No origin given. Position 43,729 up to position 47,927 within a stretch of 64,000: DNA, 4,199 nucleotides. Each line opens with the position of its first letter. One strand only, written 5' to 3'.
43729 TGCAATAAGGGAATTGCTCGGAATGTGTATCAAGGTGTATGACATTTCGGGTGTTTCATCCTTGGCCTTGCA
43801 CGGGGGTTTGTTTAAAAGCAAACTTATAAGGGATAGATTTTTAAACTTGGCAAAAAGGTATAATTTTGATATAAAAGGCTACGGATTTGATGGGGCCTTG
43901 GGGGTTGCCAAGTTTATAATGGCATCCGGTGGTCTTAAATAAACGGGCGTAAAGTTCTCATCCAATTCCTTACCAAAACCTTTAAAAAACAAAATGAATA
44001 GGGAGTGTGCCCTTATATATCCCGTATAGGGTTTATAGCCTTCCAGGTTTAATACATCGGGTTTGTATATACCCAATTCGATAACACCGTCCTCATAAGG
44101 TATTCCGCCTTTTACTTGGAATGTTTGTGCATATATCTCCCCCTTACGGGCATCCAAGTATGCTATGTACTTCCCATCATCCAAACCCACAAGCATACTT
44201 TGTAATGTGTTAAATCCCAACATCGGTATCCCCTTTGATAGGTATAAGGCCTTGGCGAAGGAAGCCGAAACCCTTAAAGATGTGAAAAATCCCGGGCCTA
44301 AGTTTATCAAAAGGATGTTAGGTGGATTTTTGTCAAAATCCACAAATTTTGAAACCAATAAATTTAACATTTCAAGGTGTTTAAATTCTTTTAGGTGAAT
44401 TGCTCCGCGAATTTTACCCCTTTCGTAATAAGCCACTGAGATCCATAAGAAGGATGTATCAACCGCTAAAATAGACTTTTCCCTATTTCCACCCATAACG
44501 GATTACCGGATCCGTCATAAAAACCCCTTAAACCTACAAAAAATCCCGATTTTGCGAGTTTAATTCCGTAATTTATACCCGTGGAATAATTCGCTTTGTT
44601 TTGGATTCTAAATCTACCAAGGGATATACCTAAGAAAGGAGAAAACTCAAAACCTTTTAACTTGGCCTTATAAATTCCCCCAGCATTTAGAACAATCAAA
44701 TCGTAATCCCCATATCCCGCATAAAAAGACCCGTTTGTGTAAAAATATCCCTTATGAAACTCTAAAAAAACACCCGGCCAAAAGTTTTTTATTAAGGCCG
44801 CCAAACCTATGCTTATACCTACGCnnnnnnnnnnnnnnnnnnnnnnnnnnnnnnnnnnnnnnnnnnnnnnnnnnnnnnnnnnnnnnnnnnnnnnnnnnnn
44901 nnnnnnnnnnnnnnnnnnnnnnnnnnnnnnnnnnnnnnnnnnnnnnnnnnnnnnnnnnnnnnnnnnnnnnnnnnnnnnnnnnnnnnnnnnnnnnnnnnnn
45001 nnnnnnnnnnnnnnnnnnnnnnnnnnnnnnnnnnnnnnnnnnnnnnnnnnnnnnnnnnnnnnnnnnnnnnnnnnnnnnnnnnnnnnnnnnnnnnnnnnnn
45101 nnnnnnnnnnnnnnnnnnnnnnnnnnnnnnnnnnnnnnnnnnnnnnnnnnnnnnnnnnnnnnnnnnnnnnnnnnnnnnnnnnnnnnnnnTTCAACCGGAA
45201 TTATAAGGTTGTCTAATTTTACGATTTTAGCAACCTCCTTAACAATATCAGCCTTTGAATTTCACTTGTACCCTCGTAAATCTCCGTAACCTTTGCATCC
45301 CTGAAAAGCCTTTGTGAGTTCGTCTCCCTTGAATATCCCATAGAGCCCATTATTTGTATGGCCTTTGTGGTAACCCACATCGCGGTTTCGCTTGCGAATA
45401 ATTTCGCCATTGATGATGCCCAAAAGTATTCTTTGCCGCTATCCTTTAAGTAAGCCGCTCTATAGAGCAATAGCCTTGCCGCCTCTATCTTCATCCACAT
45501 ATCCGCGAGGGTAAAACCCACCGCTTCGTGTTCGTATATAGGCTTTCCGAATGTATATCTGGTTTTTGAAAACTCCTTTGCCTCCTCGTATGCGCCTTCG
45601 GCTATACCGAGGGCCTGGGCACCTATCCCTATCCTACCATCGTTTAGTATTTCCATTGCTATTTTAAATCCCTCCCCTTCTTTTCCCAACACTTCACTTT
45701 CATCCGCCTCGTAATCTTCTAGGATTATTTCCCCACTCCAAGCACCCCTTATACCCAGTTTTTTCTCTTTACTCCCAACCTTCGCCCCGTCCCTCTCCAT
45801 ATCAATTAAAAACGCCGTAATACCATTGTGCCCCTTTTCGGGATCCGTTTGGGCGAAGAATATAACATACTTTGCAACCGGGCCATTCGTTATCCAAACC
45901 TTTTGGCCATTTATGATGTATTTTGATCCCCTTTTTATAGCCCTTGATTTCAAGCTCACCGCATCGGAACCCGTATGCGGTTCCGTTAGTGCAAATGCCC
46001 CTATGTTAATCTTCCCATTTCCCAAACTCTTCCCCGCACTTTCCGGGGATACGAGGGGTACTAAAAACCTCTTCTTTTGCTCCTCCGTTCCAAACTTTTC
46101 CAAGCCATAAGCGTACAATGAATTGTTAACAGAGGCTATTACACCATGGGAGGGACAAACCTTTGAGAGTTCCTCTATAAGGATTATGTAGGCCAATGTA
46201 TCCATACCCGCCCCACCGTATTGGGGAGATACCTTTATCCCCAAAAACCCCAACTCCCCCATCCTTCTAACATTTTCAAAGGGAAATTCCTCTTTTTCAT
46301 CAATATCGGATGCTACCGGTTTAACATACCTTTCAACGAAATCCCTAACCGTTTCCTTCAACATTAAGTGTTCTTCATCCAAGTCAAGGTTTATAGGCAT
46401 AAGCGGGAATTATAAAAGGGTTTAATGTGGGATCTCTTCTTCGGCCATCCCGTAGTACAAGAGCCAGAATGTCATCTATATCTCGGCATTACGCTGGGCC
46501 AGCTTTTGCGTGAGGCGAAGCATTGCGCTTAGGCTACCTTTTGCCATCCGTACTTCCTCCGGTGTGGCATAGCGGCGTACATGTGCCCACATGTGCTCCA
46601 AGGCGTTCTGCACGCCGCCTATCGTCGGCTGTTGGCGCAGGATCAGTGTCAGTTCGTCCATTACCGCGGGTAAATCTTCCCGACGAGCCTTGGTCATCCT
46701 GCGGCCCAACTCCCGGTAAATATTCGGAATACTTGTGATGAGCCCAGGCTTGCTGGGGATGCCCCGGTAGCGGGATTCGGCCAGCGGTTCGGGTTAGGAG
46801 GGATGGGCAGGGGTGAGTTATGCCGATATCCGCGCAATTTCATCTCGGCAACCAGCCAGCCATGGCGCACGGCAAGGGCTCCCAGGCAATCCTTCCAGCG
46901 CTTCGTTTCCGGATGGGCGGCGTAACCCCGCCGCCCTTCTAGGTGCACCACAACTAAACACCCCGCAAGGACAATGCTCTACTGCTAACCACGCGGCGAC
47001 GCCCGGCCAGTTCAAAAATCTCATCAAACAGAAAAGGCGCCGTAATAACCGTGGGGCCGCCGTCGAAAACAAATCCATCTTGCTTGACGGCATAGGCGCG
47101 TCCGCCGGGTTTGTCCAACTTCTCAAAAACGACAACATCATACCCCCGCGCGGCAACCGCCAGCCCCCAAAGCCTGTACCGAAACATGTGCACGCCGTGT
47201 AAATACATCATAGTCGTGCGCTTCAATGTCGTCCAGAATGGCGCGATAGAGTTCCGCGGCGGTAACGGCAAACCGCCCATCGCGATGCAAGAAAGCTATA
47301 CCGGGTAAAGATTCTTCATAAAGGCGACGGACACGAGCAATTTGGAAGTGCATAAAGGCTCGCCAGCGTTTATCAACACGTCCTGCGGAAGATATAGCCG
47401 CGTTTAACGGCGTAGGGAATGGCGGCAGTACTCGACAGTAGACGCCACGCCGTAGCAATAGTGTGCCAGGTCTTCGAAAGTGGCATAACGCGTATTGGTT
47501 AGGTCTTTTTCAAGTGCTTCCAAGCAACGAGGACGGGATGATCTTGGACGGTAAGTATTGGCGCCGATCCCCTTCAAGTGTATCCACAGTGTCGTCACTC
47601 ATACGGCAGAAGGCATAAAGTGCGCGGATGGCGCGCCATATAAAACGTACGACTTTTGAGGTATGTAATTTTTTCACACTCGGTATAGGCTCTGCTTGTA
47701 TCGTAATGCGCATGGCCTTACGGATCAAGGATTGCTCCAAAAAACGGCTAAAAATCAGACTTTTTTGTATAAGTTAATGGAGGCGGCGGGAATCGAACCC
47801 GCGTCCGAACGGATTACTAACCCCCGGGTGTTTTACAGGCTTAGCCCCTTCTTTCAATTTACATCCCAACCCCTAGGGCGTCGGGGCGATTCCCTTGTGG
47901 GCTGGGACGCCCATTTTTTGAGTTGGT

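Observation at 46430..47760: About 1.3 kb high-GC foreign segment carrying crtB/crtI gene debris, inserted exactly at the 3' end of ssrA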

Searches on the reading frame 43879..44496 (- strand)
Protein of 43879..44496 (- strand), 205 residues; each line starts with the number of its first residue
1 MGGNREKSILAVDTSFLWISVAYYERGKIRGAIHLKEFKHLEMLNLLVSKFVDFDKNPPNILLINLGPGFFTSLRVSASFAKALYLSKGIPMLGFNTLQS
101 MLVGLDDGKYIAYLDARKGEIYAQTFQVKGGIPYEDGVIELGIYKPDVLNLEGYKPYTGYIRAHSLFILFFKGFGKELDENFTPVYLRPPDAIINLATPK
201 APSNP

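Call 59: search_protein_families(library=pfam, proteins=[window:43879-44496:-], max_evalue=0.001)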
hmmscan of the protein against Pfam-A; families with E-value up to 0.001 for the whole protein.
window:43879-44496:- (205 aa): 1 family
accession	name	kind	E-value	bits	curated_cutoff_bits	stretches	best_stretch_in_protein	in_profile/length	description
PF00814.31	TsaD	-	2.2e-10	41.1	24.8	1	66-130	58-130/264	tRNA N6-adenosine threonylcarbamoyltransferase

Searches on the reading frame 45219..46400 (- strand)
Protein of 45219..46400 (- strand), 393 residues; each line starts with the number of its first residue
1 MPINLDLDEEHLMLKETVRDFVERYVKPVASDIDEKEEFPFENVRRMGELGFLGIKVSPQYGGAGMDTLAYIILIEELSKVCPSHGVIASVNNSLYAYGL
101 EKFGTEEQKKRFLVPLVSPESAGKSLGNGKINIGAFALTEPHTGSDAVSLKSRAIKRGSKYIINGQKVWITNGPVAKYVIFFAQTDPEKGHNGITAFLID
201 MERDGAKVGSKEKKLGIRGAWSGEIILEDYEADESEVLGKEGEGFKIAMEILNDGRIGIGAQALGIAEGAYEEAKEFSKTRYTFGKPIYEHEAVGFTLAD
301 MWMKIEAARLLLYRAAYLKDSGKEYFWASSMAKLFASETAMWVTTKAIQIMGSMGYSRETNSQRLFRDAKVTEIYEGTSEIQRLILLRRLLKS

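Call 9: find_encoding_contigs(protein=window:45219-46400:-, flank=10000, max_places=10)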
Protein window:45219-46400:- (393 aa): 24 contigs read that carry it; 7 places shown.
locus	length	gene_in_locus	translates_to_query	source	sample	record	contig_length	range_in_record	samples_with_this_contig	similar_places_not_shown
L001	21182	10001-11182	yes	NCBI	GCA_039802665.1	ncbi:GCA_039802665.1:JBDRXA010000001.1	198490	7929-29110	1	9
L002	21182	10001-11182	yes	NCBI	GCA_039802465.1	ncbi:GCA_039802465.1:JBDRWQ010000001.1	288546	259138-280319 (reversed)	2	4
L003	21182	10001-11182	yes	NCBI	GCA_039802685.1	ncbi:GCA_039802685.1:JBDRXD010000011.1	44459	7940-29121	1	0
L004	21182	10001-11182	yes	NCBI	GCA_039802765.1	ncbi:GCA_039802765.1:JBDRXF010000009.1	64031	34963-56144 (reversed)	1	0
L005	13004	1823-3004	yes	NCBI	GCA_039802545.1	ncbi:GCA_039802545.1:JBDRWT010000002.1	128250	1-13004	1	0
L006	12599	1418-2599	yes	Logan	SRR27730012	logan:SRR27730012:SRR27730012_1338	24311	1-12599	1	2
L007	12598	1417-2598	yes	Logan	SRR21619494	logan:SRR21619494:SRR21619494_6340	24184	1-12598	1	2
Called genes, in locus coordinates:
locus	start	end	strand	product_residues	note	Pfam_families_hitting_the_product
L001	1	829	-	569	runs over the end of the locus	PF00501:AMP-binding, PF13193:AMP-binding_C (weak)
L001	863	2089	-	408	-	PF01171:ATP_bind_3, PF06508:QueC (weak)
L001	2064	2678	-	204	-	-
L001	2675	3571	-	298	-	-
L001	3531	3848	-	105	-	-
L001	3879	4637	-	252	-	PF00929:RNase_T, PF13482:RNase_H_2 (weak)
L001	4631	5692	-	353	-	PF01571:GCV_T, PF08669:GCV_T_C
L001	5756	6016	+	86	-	-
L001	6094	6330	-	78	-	-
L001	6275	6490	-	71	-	-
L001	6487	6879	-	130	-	PF13473:Cupredoxin_1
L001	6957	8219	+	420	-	PF01512:Complex1_51K, PF10531:SLBB (weak), PF22461:SLBB_2, PF10589:NADH_4Fe-4S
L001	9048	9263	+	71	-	PF00494:SQS_PSY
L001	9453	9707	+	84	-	PF03013:Pyr_excise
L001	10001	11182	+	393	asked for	PF02771:Acyl-CoA_dh_N, PF02770:Acyl-CoA_dh_M, PF00441:Acyl-CoA_dh_1, PF08028:Acyl-CoA_dh_2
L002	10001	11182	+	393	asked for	PF02771:Acyl-CoA_dh_N, PF02770:Acyl-CoA_dh_M, PF00441:Acyl-CoA_dh_1, PF08028:Acyl-CoA_dh_2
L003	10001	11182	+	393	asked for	PF02771:Acyl-CoA_dh_N, PF02770:Acyl-CoA_dh_M, PF00441:Acyl-CoA_dh_1, PF08028:Acyl-CoA_dh_2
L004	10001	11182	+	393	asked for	PF02771:Acyl-CoA_dh_N, PF02770:Acyl-CoA_dh_M, PF00441:Acyl-CoA_dh_1, PF08028:Acyl-CoA_dh_2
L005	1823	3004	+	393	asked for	PF02771:Acyl-CoA_dh_N, PF02770:Acyl-CoA_dh_M, PF00441:Acyl-CoA_dh_1, PF08028:Acyl-CoA_dh_2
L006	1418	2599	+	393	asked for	PF02771:Acyl-CoA_dh_N, PF02770:Acyl-CoA_dh_M, PF00441:Acyl-CoA_dh_1, PF08028:Acyl-CoA_dh_2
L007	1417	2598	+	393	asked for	PF02771:Acyl-CoA_dh_N, PF02770:Acyl-CoA_dh_M, PF00441:Acyl-CoA_dh_1, PF08028:Acyl-CoA_dh_2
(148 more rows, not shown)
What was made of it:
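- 45219..46400 (-): Host acyl-CoA dehydrogenase gene, intact. It forms the downstream boundary of the insertion. Pfam domains are in call 9.
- Long NCBI contigs (44-288 kb) span the insert (call 9).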

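Call 40: list_cluster_members(proteins=[P0121, P0076, P0130, window:45219-46400:-])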
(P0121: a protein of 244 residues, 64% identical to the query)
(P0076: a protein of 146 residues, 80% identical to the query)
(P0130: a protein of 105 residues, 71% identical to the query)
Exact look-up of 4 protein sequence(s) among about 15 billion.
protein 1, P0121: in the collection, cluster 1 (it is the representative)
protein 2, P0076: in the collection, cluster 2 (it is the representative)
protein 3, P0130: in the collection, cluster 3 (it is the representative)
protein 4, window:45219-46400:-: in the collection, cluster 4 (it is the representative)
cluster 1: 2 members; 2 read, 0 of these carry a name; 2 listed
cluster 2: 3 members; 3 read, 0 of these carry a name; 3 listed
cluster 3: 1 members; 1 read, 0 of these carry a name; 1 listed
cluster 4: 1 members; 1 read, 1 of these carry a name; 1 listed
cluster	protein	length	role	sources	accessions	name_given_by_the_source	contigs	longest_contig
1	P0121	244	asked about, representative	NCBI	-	-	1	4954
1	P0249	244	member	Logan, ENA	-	-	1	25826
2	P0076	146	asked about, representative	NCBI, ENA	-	-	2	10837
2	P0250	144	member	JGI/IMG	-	-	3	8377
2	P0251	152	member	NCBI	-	-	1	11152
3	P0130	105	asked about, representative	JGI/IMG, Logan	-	-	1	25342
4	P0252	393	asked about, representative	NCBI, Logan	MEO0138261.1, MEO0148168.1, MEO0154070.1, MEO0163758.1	MAG: acyl-CoA dehydrogenase family protein [candidate division WOR-3 bacterium]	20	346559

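Call 41: find_encoding_contigs(protein=P0249, flank=10000, max_places=2)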
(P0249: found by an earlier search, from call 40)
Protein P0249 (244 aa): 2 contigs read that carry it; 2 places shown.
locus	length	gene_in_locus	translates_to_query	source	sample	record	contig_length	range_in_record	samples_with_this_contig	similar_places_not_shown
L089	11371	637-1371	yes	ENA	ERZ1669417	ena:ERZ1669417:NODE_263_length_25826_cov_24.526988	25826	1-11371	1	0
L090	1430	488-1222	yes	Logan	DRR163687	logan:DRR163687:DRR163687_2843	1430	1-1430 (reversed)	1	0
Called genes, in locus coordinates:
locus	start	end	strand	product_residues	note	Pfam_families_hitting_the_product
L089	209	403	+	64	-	-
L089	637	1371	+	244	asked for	PF03013:Pyr_excise, PF08349:DUF1722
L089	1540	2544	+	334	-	PF00248:Aldo_ket_red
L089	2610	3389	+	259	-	PF00175:NAD_binding_1 (weak), PF10418:DHODB_Fe-S_bind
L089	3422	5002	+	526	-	PF00171:Aldedh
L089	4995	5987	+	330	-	PF01210:NAD_Gly3P_dh_N, PF02558:ApbA, PF03446:NAD_binding_2 (weak), PF03807:F420_oxidored, PF07479:NAD_Gly3P_dh_C, PF20618:GPD_NAD_C_bact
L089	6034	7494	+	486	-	-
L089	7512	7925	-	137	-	-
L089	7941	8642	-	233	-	PF00117:GATase, PF07722:Peptidase_C26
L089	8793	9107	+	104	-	PF00166:Cpn10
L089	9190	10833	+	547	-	PF00118:Cpn60_TCP1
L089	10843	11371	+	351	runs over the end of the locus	PF00483:NTP_transferase, PF22640:ManC_GMP_beta-helix (weak)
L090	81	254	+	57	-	-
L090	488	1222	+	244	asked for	PF03013:Pyr_excise, PF08349:DUF1722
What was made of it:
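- Tried and rejected: L089 gives no upstream context (call 41).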

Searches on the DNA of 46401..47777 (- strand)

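Call 51: search_dna_similar(query=window:46401-47777:-, collection=plasmids, mode=distant, max_rows=10)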
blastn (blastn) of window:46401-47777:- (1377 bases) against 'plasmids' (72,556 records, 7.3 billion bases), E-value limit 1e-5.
No match.

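Call 52: search_dna_similar(query=window:46401-47777:-, collection=phages, mode=distant, max_rows=10)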
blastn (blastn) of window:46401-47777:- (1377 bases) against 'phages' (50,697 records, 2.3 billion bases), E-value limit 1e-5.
No match.
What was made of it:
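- Tried and rejected: Distant blastn of the insert against PLSDB plasmids and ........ phages found no match (calls 51, 52).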

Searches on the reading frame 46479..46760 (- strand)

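Call 7: search_protein_families(library=pfam, max_evalue=1, proteins=[window:46479-46760:-])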
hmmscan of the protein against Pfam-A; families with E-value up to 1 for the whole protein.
seq(94 aa): 1 family
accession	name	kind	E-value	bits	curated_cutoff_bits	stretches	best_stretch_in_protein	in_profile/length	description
PF08349.16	DUF1722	-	3.9e-06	27.5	22.5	1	12-72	9-73/117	Protein of unknown function (DUF1722)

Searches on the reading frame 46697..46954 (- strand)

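Call 7: search_protein_families(library=pfam, max_evalue=1, proteins=[window:46697-46954:-])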
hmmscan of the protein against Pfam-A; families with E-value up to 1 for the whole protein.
seq(86 aa): 1 family
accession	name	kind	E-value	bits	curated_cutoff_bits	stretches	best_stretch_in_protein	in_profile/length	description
PF03013.19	Pyr_excise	-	1.8e-11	44.7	23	1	7-48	37-78/81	Pyrimidine dimer DNA glycosylase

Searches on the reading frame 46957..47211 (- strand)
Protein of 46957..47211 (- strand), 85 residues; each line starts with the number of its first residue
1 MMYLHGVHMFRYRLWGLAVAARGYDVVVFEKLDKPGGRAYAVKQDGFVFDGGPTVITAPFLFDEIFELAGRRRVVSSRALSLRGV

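Call 7: search_protein_families(library=pfam, max_evalue=1, proteins=[window:46957-47211:-])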
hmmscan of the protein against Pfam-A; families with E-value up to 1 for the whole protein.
seq(85 aa): 2 families
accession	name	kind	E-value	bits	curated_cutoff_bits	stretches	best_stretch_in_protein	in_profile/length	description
PF13450.12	NAD_binding_8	-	1.1e-08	35.6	21.9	1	20-59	16-55/68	NAD(P)-binding Rossmann-like domain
PF01593.30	Amino_oxidase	-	4.6e-08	33.2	19.8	1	20-71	11-60/443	Flavin containing amine oxidoreductase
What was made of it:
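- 46996..47190 (-): crtI (phytoene desaturase) N-terminal fragment of about 65 codons out of about 500. It reads GFGG / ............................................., with a 1-nt frameshift inside the GxGxxG motif. The rest of the gene is deleted. Pfam NAD_binding_8 and Amino_oxidase (call 7).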

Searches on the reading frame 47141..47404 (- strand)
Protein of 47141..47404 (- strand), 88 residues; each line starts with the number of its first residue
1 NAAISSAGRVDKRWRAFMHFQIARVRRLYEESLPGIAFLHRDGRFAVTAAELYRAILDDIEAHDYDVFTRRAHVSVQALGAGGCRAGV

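Call 7: search_protein_families(library=pfam, max_evalue=1, proteins=[window:47141-47404:-])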
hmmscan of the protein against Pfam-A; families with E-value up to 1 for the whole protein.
seq(88 aa): 1 family
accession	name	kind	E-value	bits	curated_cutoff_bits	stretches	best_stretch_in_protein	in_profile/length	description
PF00494.24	SQS_PSY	-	3.4e-13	50.3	26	1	7-75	190-260/263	Squalene/phytoene synthase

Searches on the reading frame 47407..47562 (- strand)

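Call 7: search_protein_families(library=pfam, max_evalue=1, proteins=[window:47407-47562:-])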
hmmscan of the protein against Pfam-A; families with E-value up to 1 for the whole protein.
seq(52 aa): 1 family
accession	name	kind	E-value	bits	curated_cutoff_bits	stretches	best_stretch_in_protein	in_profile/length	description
PF00494.24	SQS_PSY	-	5.9e-08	33.2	26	1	12-43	93-124/263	Squalene/phytoene synthase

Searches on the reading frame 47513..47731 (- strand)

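Call 7: search_protein_families(library=pfam, max_evalue=1, proteins=[window:47513-47731:-])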
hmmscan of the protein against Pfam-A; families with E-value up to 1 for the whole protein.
seq(73 aa): 1 family
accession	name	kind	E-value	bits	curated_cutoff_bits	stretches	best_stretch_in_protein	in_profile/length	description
PF00494.24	SQS_PSY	-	0.054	13.6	26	1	33-53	21-41/263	Squalene/phytoene synthase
